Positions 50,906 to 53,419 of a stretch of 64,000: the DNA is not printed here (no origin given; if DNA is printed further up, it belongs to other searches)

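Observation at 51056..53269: Priming phosphoglycosyl transferase with permuted domain order and a C-terminal phospho-receiver domain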

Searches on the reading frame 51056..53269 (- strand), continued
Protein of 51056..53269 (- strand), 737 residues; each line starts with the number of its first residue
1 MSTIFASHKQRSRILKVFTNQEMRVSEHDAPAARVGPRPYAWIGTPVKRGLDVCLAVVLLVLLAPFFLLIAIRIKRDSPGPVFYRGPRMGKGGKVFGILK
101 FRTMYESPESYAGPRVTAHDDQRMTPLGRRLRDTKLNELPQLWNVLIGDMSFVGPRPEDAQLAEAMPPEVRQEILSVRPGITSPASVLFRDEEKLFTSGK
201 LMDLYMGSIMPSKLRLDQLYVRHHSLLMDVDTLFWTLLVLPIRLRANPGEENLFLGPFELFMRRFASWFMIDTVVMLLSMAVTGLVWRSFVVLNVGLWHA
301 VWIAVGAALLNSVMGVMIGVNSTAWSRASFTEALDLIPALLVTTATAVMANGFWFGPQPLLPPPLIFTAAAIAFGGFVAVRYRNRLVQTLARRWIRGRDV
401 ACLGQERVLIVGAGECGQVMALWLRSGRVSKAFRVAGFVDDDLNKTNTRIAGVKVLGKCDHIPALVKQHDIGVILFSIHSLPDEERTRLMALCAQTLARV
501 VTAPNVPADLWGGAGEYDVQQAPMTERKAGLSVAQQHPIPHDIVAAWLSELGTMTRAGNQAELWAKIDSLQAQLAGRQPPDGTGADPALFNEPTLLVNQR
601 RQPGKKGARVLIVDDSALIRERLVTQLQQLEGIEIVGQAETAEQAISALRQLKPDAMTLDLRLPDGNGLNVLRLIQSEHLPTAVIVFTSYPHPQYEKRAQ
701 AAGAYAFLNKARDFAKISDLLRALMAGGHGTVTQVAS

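Call 49: find_encoding_contigs(protein=P0008, flank=10000, max_places=2)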
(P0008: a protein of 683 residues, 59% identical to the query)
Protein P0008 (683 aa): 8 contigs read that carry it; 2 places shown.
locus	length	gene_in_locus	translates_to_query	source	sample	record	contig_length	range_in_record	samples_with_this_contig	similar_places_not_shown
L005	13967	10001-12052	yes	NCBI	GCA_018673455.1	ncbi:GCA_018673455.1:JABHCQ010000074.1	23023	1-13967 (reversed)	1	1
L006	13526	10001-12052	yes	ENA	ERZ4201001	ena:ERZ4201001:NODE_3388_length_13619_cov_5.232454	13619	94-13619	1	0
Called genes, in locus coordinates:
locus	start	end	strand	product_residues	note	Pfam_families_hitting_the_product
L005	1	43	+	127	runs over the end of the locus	PF05635:23S_rRNA_IVP, PF22296:bAvd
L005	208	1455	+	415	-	PF13439:Glyco_transf_4, PF13579:Glyco_trans_4_4, PF00534:Glycos_transf_1, PF13692:Glyco_trans_1_4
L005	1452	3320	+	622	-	PF10633:NPCBM_assoc (faint)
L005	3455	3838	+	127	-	PF05635:23S_rRNA_IVP, PF22296:bAvd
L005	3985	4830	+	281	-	PF01522:Polysacc_deac_1, PF11959:DUF3473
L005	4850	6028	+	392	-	PF01041:DegT_DnrJ_EryC1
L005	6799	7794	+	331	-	PF01073:3Beta_HSD, PF01370:Epimerase, PF02719:Polysacc_synt_2, PF04321:RmlD_sub_bind, PF05368:NmrA, PF07993:NAD_binding_4, PF16363:GDP_Man_Dehyd, PF13460:NAD_binding_10, +1 more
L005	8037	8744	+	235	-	PF00483:NTP_transferase, PF12804:NTP_transf_3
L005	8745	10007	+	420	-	PF01041:DegT_DnrJ_EryC1, PF00155:Aminotran_1_2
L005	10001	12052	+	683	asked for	PF02397:Bac_transf, PF13727:CoA_binding_3 (weak), PF00072:Response_reg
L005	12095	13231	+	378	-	PF00072:Response_reg, PF07730:HisKA_3, PF13581:HATPase_c_2 (weak), PF02518:HATPase_c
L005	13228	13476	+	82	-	PF00072:Response_reg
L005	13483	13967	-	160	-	?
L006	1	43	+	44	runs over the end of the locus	?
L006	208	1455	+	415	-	PF13439:Glyco_transf_4, PF13579:Glyco_trans_4_4, PF00534:Glycos_transf_1, PF13692:Glyco_trans_1_4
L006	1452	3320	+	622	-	PF10633:NPCBM_assoc (faint)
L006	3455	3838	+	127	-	PF05635:23S_rRNA_IVP, PF22296:bAvd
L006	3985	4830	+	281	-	PF01522:Polysacc_deac_1, PF11959:DUF3473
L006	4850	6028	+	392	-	PF01041:DegT_DnrJ_EryC1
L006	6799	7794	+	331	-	PF01073:3Beta_HSD, PF01370:Epimerase, PF02719:Polysacc_synt_2, PF04321:RmlD_sub_bind, PF05368:NmrA, PF07993:NAD_binding_4, PF16363:GDP_Man_Dehyd, PF13460:NAD_binding_10, +1 more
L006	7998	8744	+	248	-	PF00483:NTP_transferase, PF12804:NTP_transf_3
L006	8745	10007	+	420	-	PF01041:DegT_DnrJ_EryC1, PF00155:Aminotran_1_2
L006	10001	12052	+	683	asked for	PF02397:Bac_transf, PF13727:CoA_binding_3 (weak), PF00072:Response_reg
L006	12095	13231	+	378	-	PF00072:Response_reg, PF07730:HisKA_3, PF13581:HATPase_c_2 (weak), PF02518:HATPase_c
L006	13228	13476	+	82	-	PF00072:Response_reg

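Call 50: find_encoding_contigs(protein=P0058, flank=10000, max_places=1)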
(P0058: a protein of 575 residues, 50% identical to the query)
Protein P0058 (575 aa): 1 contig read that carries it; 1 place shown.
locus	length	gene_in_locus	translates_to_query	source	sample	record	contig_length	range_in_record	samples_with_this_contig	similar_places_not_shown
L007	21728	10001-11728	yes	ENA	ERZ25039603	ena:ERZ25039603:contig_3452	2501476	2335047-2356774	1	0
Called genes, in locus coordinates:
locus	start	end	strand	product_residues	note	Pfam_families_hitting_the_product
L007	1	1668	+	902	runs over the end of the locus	PF14559:TPR_19 (faint), PF01364:Peptidase_C25 (weak)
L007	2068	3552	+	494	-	PF13354:Beta-lactamase2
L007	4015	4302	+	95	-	-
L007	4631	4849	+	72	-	PF13936:HTH_38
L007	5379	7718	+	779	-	PF03600:CitMHS, PF00939:Na_sulph_symp (weak), PF02080:TrkA_C, PF00939:Na_sulph_symp, PF03600:CitMHS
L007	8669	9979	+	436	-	PF03721:UDPG_MGDP_dh_N, PF03446:NAD_binding_2 (weak), PF00984:UDPG_MGDP_dh, PF03720:UDPG_MGDP_dh_C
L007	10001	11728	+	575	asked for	PF02397:Bac_transf, PF13727:CoA_binding_3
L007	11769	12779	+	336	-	PF00106:adh_short (weak), PF01073:3Beta_HSD, PF01370:Epimerase, PF02719:Polysacc_synt_2, PF04321:RmlD_sub_bind, PF07993:NAD_binding_4, PF13460:NAD_binding_10, PF16363:GDP_Man_Dehyd, +1 more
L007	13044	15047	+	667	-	PF13675:PilJ, PF00672:HAMP, PF13185:GAF_2, PF01590:GAF, PF13492:GAF_3, PF07730:HisKA_3, PF13581:HATPase_c_2 (weak), PF02518:HATPase_c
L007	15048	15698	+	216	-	PF00072:Response_reg, PF00196:GerE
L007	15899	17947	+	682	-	PF13237:Fer4_10 (faint), PF14691:Fer4_20, PF00070:Pyr_redox (faint), PF07992:Pyr_redox_2, PF13738:Pyr_redox_3 (faint), PF13450:NAD_binding_8 (weak), PF12838:Fer4_7, PF00037:Fer4 (weak)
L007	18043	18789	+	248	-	PF00033:Cytochrome_B, PF14358:DUF4405 (weak), PF13631:Cytochrom_B_N_2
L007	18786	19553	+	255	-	-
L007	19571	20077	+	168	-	PF00355:Rieske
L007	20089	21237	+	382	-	PF13442:Cytochrome_CBB3, PF00034:Cytochrom_C (weak), PF13442:Cytochrome_CBB3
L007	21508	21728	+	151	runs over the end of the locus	-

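Call 51: find_encoding_contigs(protein=P0024, flank=10000, max_places=1)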
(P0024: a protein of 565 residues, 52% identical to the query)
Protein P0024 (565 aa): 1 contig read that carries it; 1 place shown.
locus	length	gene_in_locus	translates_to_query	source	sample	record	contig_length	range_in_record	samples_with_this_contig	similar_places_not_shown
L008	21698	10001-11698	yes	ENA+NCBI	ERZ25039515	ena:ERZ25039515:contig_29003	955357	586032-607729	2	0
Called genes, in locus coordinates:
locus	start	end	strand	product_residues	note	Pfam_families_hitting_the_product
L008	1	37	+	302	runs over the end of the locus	PF05575:V_cholerae_RfbT (weak), PF05050:Methyltransf_21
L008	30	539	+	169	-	-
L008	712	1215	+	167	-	PF00534:Glycos_transf_1, PF13524:Glyco_trans_1_2, PF13692:Glyco_trans_1_4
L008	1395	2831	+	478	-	-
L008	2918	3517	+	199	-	-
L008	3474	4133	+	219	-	PF20706:GT4-conflict (weak), PF00534:Glycos_transf_1, PF13692:Glyco_trans_1_4, PF13524:Glyco_trans_1_2 (weak)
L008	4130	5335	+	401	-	PF13439:Glyco_transf_4, PF13579:Glyco_trans_4_4, PF00534:Glycos_transf_1, PF13692:Glyco_trans_1_4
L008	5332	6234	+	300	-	PF13489:Methyltransf_23, PF13847:Methyltransf_31 (weak), PF08241:Methyltransf_11, PF08242:Methyltransf_12, PF13649:Methyltransf_25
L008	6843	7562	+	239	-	PF13489:Methyltransf_23, PF13649:Methyltransf_25, PF08241:Methyltransf_11, PF08242:Methyltransf_12 (weak)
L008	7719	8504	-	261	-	-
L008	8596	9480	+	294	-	-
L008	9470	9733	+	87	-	PF01041:DegT_DnrJ_EryC1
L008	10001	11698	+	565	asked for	PF02397:Bac_transf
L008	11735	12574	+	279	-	PF04321:RmlD_sub_bind, PF05368:NmrA, PF01073:3Beta_HSD, PF01370:Epimerase, PF02719:Polysacc_synt_2, PF07993:NAD_binding_4, PF13460:NAD_binding_10, PF16363:GDP_Man_Dehyd, +1 more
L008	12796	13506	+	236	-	PF00483:NTP_transferase, PF12804:NTP_transf_3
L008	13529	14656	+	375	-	PF00266:Aminotran_5 (weak), PF01041:DegT_DnrJ_EryC1, PF00155:Aminotran_1_2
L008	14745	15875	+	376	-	PF02706:Wzz, PF13807:GNVR (weak)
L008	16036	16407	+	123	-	-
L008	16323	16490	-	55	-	-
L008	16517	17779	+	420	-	PF04932:Wzy_C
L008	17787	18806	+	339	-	PF03706:LPG_synthase_TM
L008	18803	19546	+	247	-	PF03808:Glyco_tran_WecG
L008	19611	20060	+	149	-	PF01451:LMWPc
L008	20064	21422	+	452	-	PF13231:PMT_2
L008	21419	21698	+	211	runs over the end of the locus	-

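Call 52: find_encoding_contigs(protein=P0011, flank=10000, max_places=1)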
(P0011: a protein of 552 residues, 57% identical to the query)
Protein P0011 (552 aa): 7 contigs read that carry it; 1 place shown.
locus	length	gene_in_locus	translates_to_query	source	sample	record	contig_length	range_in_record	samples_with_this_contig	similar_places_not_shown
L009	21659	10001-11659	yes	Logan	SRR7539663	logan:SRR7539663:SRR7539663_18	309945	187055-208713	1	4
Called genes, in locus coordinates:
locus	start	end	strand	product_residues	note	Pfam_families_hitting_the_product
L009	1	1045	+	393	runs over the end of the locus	PF20706:GT4-conflict, PF00534:Glycos_transf_1, PF13692:Glyco_trans_1_4, PF13524:Glyco_trans_1_2 (weak)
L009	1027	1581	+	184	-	PF00132:Hexapep (weak)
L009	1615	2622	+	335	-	PF13439:Glyco_transf_4, PF00534:Glycos_transf_1, PF13692:Glyco_trans_1_4, PF13524:Glyco_trans_1_2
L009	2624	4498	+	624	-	PF13522:GATase_6, PF13537:GATase_7, PF12481:DUF3700 (weak), PF00733:Asn_synthase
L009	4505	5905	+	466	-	PF00501:AMP-binding (weak), PF27533:CapK_C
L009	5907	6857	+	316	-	-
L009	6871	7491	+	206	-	PF13527:Acetyltransf_9 (faint), PF00583:Acetyltransf_1, PF13508:Acetyltransf_7, PF13673:Acetyltransf_10, PF08445:FR47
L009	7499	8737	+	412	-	PF13439:Glyco_transf_4, PF13579:Glyco_trans_4_4, PF00534:Glycos_transf_1, PF13692:Glyco_trans_1_4, PF13524:Glyco_trans_1_2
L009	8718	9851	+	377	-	-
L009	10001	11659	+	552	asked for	PF02397:Bac_transf, PF13727:CoA_binding_3 (weak)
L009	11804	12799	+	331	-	PF01073:3Beta_HSD, PF01370:Epimerase, PF02719:Polysacc_synt_2, PF04321:RmlD_sub_bind, PF05368:NmrA, PF16363:GDP_Man_Dehyd, PF07993:NAD_binding_4, PF13460:NAD_binding_10, +1 more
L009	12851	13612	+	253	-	PF00483:NTP_transferase, PF12804:NTP_transf_3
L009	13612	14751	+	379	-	PF01041:DegT_DnrJ_EryC1, PF00155:Aminotran_1_2, PF00266:Aminotran_5, PF01212:Beta_elim_lyase (weak)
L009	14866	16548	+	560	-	PF02706:Wzz, PF13807:GNVR (weak), PF01656:CbiA, PF09140:MipZ (weak), PF10609:ParA, PF13614:AAA_31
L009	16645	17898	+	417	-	PF04932:Wzy_C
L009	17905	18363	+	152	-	PF01451:LMWPc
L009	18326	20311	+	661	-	-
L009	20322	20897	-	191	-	PF07879:PHB_acc_N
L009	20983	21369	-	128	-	PF05597:Phasin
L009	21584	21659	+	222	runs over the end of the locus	PF00149:Metallophos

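Call 55: predict_structure(alignment_id=A1)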
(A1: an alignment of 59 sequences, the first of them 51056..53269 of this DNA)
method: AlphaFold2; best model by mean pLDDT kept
length: 737 residues; sequences in the alignment: 59
mean_pLDDT: 73.0   pTM: 0.45
mean pLDDT of the five models: 73.0, 72.9, 72.4, 71.9, 70.5
residues with pLDDT >= 90: 204; 70-90: 276; 50-70: 104; < 50: 153
segments of 3 or more residues with pLDDT < 50: 1-34, 243-245, 399-403, 511-536, 578-603, 653-676, 678-680, 689-692, 695-708, 729-737
pLDDT, mean of each block of 10 residues (from residue 1): 37 32 33 49 82 95 95 91 93 94 90 80 90 89 96 91 87 91 78 71 76 83 84 77 51 55 77 91 90 85 88 86 77 89 93 87 92 92 80 62 73 89 82 90 76 89 94 92 89 93 74 37 31 52 88 89 89 64 32 36 57 67 73 71 56 38 38 46 52 47 45 62 60 36
secondary structure, 60 per line:
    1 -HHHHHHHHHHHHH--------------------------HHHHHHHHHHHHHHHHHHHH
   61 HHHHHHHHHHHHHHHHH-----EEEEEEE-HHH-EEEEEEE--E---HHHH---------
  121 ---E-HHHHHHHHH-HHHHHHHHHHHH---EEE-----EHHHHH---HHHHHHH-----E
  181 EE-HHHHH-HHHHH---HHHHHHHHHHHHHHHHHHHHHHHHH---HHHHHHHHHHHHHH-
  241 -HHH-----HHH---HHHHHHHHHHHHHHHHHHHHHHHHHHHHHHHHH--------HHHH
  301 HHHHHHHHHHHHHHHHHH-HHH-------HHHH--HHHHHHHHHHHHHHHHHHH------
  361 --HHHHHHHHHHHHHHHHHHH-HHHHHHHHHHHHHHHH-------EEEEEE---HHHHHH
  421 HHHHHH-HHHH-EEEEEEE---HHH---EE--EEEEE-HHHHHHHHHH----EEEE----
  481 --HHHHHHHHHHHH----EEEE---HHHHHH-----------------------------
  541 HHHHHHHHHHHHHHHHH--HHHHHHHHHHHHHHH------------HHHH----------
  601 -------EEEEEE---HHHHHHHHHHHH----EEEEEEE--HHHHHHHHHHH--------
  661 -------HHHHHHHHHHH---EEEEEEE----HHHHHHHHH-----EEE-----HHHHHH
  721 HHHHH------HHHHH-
elements in order (helices of 4 or more, strands of 3 or more residues): H2-14 H41-77 E83-89 E95-101 H108-111 H126-134 H136-147 E151-153 H160-164 H168-174 E180-182 H184-188 H190-194 H198-222 H226-239 H256-288 H297-318 H330-333 H336-354 H363-381 H383-398 E406-411 H415-426 H428-431 E433-439 E453-457 H459-468 E473-476 H483-494 E499-502 H506-511 H541-557 H560-574 H587-590 E608-613 H617-628 E633-639 H642-652 H668-678 E682-688 H693-701 E707-709 H715-725 H732-736

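Call 59: fold_search(model_id=the predicted structure, library=pdb)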
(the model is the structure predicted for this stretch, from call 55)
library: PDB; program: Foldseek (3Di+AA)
matches with E <= 10: 914; with E <= 0.001: 29
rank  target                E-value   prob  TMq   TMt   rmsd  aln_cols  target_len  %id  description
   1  8g1n_A                4.1e-11  1.00  0.21  0.74   7.0       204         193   31  Structure of Campylobacter concisus PglC I57M/Q175M Variant with modeled C-terminus (released 2023-05-31)
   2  8e37_A                6.3e-11  1.00  0.21  0.77   4.9       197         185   31  Structure of Campylobacter concisus wild-type SeMet PglC (released 2023-09-06)
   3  8g1n_B                1.4e-10  1.00  0.21  0.74   6.5       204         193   31  Structure of Campylobacter concisus PglC I57M/Q175M Variant with modeled C-terminus (released 2023-05-31)
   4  8t53_A                2.7e-09  1.00  0.20  0.36   9.0       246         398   24  S. enterica WbaP in a styrene maleic acid liponanoparticle (released 2024-02-14)
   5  3nkl_A                1.4e-05  1.00  0.14  0.76   2.2       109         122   28  Crystal Structure of UDP-D-Quinovosamine 4-Dehydrogenase from Vibrio fischeri (released 2010-08-18)
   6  3nkl_B                7.7e-05  1.00  0.14  0.75   2.9       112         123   28  Crystal Structure of UDP-D-Quinovosamine 4-Dehydrogenase from Vibrio fischeri (released 2010-08-18)
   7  4zmr_A                2.4e-04  1.00  0.13  0.40   5.1       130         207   30  Structural characterization of the full-length response regulator spr1814 in complex with a phosphate analogue reveals (released 2016-04-27)
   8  3wg9_B                2.4e-04  1.00  0.13  0.40  17.3       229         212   11  Crystal structure of RSP, a Rex-family repressor (released 2014-08-13)
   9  3wg9_C                2.7e-04  1.00  0.13  0.40  18.1       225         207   12  Crystal structure of RSP, a Rex-family repressor (released 2014-08-13)
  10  2pkx_A                2.9e-04  1.00  0.13  0.60   5.6       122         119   31  E.coli response regulator PhoP receiver domain (released 2007-05-22)
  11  3wg9_A                3.0e-04  1.00  0.13  0.40  18.1       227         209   11  Crystal structure of RSP, a Rex-family repressor (released 2014-08-13)
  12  4e7o_B                3.5e-04  1.00  0.13  0.54   5.0       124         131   31  Crystal structure of receiver domain of putative NarL family response regulator spr1814 from Streptococcus pneumoniae (released 2012-05-23)
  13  4hye_A                3.5e-04  1.00  0.13  0.40   5.0       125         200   31  Crystal structure of a response regulator spr1814 from Streptococcus pneumoniae reveals unique interdomain contacts am (released 2013-06-05)
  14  3wgh_A                3.7e-04  1.00  0.13  0.40  15.9       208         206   10  Crystal structure of RSP in complex with beta-NADH (released 2014-08-13)
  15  5zz5_B                3.7e-04  1.00  0.12  0.38  16.8       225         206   14  Redox-sensing transcriptional repressor Rex (released 2018-11-07)
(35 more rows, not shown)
